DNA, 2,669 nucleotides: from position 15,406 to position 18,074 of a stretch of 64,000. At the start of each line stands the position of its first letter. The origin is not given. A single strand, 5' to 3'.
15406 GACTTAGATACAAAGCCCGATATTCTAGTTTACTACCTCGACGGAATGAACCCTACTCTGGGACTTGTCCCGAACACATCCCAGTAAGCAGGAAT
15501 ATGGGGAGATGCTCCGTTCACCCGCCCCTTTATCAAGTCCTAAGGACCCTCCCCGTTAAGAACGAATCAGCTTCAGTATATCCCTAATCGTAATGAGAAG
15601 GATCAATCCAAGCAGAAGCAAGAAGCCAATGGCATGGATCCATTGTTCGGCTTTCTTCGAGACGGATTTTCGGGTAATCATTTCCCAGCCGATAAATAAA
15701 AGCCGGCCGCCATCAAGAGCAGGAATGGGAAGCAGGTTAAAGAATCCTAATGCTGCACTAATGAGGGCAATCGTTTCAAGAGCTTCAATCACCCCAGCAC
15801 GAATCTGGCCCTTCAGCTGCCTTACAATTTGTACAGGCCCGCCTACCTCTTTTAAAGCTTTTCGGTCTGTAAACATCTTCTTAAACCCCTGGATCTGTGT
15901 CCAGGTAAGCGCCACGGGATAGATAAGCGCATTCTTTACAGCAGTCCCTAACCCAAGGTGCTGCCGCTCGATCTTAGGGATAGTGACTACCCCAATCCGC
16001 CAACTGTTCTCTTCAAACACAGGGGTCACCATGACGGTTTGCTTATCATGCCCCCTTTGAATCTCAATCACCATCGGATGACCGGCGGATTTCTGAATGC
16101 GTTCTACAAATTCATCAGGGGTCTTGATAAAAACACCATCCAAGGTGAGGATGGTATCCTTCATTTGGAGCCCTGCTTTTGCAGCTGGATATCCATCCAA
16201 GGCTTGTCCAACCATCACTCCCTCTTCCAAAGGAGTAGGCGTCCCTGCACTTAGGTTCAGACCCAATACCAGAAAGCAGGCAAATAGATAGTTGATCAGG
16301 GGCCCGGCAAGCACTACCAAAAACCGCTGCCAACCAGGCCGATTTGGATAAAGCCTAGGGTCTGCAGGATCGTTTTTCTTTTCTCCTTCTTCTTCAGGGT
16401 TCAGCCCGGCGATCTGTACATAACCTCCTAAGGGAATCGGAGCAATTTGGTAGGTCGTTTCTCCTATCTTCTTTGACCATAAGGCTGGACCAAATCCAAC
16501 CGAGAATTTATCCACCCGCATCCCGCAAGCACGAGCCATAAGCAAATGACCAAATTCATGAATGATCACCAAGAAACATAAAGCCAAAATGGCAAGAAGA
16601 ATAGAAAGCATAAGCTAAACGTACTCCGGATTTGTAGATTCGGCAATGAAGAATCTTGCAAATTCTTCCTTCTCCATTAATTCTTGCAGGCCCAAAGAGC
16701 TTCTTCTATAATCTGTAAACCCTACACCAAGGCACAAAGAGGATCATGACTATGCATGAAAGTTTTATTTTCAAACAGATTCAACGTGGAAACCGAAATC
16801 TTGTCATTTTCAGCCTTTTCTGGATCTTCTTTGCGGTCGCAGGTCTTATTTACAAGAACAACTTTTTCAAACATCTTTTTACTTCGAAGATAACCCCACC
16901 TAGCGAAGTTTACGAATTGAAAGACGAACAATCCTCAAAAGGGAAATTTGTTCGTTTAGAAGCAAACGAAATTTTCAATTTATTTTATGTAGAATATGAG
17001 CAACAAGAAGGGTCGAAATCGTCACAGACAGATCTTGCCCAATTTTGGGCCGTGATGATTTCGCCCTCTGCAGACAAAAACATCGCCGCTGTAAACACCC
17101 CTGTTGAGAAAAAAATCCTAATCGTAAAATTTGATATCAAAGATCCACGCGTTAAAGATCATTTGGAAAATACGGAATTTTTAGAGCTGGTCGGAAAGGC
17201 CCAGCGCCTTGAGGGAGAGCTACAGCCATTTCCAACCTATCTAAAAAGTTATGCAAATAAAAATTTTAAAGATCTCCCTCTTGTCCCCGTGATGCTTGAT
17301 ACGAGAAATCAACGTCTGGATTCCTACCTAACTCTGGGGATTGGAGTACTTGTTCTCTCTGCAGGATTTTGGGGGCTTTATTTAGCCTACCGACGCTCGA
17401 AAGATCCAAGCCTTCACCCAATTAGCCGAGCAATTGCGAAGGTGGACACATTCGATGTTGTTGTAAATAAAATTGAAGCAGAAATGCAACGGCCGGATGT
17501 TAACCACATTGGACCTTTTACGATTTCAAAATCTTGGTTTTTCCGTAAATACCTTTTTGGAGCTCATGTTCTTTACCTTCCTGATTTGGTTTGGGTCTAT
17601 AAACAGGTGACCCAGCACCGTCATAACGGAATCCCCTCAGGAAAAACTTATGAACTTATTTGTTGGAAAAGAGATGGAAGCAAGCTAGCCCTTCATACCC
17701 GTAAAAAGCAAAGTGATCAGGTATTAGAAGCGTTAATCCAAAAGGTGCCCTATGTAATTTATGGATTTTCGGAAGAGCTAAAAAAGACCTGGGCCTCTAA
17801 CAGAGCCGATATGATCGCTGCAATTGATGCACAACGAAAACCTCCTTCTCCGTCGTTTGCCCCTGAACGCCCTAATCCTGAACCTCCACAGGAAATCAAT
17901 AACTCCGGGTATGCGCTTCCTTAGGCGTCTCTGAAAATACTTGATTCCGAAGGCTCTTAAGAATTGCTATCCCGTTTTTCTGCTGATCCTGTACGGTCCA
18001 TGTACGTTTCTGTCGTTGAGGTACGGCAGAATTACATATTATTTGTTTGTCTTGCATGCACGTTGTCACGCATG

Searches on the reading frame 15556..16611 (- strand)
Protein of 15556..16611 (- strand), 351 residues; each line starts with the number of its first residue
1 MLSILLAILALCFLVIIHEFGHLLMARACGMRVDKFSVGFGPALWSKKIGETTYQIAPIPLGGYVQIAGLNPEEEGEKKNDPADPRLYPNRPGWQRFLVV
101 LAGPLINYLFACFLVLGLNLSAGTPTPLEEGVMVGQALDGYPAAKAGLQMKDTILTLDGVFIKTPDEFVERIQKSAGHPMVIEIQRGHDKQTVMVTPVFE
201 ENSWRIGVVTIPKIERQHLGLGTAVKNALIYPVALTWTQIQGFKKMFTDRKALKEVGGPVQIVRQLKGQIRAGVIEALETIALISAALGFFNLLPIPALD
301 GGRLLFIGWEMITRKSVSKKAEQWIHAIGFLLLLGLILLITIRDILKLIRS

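Call 11: search_protein_families(library=pfam, proteins=[window:15556-16611:-], max_evalue=0.001)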
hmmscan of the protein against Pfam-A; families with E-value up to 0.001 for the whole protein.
window:15556-16611:- (351 aa): 4 families
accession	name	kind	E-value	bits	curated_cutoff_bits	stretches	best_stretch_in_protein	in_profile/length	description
PF02163.28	Peptidase_M50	-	6.8e-62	209.1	27.2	1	7-335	2-220/221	Peptidase family M50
PF13180.12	PDZ_2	-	4.8e-08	33.6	27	1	126-195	8-78/80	PDZ domain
PF17820.7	PDZ_6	-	1.5e-07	31.5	27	1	135-186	3-54/54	PDZ domain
PF13398.12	Peptidase_M50B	-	0.00096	19.3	26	0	11-39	21-49/201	Peptidase M50B-like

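Call 14: find_encoding_contigs(protein=window:15556-16611:-, flank=10000, max_places=4)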
Protein window:15556-16611:- (351 aa): 2 contigs read that carry it; 2 places shown.
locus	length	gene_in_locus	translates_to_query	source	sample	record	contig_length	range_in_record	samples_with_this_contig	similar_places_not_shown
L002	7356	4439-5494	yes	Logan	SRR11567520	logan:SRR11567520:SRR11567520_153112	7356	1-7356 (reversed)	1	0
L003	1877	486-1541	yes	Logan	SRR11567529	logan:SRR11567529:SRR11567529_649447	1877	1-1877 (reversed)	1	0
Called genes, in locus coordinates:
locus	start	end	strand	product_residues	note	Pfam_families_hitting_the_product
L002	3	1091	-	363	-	?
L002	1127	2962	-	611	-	-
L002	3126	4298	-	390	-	PF20456:DUF6709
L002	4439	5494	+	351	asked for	PF02163:Peptidase_M50, PF13180:PDZ_2, PF17820:PDZ_6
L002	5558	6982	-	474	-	PF01833:TIG, PF01839:FG-GAP (faint), PF13517:FG-GAP_3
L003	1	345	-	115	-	?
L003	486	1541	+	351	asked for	PF02163:Peptidase_M50, PF13180:PDZ_2, PF17820:PDZ_6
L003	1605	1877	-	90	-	?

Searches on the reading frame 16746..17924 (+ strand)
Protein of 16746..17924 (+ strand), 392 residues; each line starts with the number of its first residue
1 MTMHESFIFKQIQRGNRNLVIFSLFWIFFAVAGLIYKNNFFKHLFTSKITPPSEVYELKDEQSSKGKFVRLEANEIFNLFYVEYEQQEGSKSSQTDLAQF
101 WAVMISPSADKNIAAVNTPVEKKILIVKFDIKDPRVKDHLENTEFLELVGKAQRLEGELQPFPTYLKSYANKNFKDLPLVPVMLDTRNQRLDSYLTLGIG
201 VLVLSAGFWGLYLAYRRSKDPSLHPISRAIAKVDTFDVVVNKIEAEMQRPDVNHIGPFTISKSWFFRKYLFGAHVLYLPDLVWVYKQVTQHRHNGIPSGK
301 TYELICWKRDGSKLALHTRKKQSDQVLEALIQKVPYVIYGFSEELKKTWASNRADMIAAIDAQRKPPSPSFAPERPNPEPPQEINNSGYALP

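Call 11: search_protein_families(library=pfam, proteins=[window:16746-17924:+], max_evalue=0.001)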
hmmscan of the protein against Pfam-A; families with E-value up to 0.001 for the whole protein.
window:16746-17924:+ (392 aa): 1 family
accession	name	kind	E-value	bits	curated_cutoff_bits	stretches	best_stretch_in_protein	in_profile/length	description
PF20456.3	DUF6709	-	2.9e-26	92.7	27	1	26-348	18-338/339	Family of unknown function (DUF6709)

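Call 73: search_protein_families(library=padloc, proteins=[window:16746-17924:+], max_evalue=0.001)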
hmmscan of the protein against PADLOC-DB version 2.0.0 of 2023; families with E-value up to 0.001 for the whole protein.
window:16746-17924:+ (392 aa): 0 families
